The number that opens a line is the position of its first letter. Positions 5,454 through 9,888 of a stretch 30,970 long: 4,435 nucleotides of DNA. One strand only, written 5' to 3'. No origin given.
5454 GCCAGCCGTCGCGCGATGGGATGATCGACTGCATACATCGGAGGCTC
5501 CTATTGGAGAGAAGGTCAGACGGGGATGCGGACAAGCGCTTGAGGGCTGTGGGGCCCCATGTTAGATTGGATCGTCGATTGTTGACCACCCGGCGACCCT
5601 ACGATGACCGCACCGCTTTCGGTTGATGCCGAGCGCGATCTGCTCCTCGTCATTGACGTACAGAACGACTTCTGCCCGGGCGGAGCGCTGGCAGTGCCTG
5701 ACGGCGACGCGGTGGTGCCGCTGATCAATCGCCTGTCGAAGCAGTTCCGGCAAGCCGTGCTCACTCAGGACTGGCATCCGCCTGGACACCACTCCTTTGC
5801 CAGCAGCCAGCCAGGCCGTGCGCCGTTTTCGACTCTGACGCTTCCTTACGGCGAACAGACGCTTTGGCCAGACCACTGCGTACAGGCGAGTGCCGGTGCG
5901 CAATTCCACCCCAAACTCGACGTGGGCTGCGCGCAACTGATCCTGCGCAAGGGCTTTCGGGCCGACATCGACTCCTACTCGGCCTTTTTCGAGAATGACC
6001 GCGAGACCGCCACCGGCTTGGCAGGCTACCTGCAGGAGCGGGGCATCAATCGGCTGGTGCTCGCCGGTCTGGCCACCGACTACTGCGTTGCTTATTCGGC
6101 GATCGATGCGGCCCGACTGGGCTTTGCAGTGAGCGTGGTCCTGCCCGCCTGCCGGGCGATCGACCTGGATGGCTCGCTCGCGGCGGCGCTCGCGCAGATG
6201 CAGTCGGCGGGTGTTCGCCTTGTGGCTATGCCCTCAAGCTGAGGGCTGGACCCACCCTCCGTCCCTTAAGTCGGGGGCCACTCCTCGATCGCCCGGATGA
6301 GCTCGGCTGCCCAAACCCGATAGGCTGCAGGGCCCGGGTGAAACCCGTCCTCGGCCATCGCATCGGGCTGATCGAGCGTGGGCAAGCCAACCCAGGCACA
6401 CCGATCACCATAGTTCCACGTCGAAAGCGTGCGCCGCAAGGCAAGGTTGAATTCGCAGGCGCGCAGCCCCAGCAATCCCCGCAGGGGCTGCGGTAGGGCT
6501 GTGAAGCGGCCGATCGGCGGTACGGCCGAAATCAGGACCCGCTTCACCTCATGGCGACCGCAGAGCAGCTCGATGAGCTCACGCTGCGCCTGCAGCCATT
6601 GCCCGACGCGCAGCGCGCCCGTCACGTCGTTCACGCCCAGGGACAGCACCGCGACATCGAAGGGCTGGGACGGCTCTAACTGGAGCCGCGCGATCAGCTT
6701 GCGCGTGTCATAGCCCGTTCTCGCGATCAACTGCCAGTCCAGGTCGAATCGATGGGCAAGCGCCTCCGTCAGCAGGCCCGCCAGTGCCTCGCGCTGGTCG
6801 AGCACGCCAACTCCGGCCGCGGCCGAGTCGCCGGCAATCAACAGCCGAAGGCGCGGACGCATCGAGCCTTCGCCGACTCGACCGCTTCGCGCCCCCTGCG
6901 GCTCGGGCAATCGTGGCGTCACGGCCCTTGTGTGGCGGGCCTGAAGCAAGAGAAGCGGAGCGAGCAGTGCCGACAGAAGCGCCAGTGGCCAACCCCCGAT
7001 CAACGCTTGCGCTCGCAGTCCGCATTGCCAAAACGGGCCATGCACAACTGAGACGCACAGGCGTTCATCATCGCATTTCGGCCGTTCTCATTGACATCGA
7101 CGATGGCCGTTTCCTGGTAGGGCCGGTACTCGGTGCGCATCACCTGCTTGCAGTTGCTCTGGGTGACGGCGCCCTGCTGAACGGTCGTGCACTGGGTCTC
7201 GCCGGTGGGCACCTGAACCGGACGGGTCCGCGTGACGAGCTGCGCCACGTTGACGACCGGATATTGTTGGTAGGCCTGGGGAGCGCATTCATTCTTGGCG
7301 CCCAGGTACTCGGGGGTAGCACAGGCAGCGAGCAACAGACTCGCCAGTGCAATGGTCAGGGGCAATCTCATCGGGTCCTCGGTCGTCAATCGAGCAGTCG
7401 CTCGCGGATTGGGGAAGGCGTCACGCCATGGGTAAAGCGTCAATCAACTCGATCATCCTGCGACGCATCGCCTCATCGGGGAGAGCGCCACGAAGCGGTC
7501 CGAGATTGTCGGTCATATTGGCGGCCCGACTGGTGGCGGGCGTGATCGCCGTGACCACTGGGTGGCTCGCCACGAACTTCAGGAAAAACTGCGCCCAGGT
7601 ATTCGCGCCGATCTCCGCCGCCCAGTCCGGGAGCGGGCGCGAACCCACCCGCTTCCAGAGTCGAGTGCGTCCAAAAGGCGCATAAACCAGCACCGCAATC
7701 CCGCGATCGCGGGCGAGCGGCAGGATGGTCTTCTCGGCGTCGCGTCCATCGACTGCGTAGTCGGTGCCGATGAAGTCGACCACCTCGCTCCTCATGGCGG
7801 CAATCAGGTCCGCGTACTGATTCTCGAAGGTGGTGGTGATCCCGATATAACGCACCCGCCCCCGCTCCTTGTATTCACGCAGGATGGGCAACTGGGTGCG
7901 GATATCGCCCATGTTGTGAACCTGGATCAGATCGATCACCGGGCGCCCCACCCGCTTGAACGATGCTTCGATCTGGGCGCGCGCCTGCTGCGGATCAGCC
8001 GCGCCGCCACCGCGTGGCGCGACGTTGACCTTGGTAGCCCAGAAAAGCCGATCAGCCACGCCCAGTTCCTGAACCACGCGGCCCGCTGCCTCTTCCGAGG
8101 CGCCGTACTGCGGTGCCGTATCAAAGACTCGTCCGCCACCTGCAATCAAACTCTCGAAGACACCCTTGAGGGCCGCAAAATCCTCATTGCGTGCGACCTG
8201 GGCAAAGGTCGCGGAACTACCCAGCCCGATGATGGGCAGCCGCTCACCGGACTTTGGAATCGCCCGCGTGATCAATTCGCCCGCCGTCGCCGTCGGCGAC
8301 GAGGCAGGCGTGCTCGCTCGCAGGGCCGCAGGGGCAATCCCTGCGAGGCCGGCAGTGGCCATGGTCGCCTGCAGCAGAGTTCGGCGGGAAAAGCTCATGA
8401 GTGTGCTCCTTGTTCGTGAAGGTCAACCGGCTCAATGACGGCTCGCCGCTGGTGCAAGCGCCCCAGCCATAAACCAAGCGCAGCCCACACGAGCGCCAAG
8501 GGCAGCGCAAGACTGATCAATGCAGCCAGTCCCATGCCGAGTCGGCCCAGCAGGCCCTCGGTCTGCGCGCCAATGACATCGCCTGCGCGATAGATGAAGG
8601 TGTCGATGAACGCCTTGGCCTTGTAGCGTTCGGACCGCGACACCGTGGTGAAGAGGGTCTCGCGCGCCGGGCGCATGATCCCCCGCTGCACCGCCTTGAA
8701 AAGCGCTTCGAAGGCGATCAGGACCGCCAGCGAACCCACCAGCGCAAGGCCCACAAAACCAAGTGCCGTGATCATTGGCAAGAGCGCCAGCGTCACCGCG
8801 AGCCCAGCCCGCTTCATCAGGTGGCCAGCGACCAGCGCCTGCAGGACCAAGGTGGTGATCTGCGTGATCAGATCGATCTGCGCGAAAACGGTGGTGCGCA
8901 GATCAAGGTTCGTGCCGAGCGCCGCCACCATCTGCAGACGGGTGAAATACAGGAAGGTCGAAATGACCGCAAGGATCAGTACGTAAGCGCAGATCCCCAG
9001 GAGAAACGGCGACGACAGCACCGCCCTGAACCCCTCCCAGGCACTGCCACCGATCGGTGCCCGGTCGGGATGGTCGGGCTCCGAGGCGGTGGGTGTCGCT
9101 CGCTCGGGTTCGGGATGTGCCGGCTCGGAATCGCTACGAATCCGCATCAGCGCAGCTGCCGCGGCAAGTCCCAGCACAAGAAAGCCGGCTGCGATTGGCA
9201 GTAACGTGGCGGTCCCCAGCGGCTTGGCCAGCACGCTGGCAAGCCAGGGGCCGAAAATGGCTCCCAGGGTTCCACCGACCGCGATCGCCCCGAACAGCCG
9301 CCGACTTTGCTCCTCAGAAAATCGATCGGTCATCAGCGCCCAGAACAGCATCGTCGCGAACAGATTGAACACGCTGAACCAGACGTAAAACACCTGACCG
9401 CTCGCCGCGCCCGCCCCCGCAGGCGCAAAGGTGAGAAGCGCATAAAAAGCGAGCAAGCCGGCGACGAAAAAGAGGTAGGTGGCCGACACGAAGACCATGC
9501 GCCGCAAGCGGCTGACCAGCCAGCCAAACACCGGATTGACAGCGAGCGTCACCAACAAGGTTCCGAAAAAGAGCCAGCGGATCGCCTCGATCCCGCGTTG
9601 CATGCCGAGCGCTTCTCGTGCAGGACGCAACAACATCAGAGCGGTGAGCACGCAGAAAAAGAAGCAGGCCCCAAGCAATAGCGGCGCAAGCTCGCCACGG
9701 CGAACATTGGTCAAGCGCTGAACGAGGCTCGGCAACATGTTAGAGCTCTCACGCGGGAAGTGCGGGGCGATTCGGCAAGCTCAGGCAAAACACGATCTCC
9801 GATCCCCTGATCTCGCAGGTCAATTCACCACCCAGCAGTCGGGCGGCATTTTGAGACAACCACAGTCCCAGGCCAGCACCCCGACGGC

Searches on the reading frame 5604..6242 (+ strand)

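Call 67: search_protein_families(library=pfam, proteins=[window:5604-6242:+], max_evalue=0.0001)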
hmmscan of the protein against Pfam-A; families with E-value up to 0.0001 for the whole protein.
window:5604-6242:+ (212 aa): 1 family
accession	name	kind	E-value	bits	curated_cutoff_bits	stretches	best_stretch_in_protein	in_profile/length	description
PF00857.26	Isochorismatase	-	3.6e-26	92.8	27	1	13-206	2-170/175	Isochorismatase domain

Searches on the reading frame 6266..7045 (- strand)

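Call 67: search_protein_families(library=pfam, proteins=[window:6266-7045:-], max_evalue=0.0001)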
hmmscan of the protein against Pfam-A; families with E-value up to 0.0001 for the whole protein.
window:6266-7045:- (259 aa): 2 families
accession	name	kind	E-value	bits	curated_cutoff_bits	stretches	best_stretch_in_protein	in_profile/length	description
PF13472.12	Lipase_GDSL_2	-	5.6e-16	60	32.9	1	72-244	3-178/178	GDSL-like Lipase/Acylhydrolase family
PF00657.28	Lipase_GDSL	-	2.1e-06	28.5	23.6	1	69-248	2-207/208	GDSL-like Lipase/Acylhydrolase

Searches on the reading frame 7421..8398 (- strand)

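Call 67: search_protein_families(library=pfam, proteins=[window:7421-8398:-], max_evalue=0.0001)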
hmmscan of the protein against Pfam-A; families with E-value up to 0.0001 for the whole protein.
window:7421-8398:- (325 aa): 1 family
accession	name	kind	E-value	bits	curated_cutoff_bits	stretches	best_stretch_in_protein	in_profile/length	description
PF00248.27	Aldo_ket_red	-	1.7e-24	86.8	24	1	57-312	2-284/291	Aldo/keto reductase family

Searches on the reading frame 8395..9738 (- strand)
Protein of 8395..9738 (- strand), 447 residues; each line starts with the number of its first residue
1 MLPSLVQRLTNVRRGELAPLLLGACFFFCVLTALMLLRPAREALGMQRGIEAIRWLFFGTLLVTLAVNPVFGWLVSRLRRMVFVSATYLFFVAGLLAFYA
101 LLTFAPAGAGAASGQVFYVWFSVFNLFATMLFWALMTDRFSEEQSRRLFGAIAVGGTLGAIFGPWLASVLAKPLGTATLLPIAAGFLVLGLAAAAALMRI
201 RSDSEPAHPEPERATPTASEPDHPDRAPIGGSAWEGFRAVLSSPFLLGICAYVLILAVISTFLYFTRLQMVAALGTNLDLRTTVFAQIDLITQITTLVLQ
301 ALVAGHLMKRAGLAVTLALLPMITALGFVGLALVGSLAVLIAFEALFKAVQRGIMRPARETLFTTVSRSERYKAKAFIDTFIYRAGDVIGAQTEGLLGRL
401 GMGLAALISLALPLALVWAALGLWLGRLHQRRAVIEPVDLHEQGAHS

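Call 4: search_protein_families(library=pfam, proteins=[window:8395-9738:-])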
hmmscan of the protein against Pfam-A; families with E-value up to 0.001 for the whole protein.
window:8395-9738:- (447 aa): 1 family
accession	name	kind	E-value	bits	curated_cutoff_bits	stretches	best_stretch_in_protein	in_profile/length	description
PF07690.21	MFS_1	-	2.8e-15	56.5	33.4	1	21-347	2-304/347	Major Facilitator Superfamily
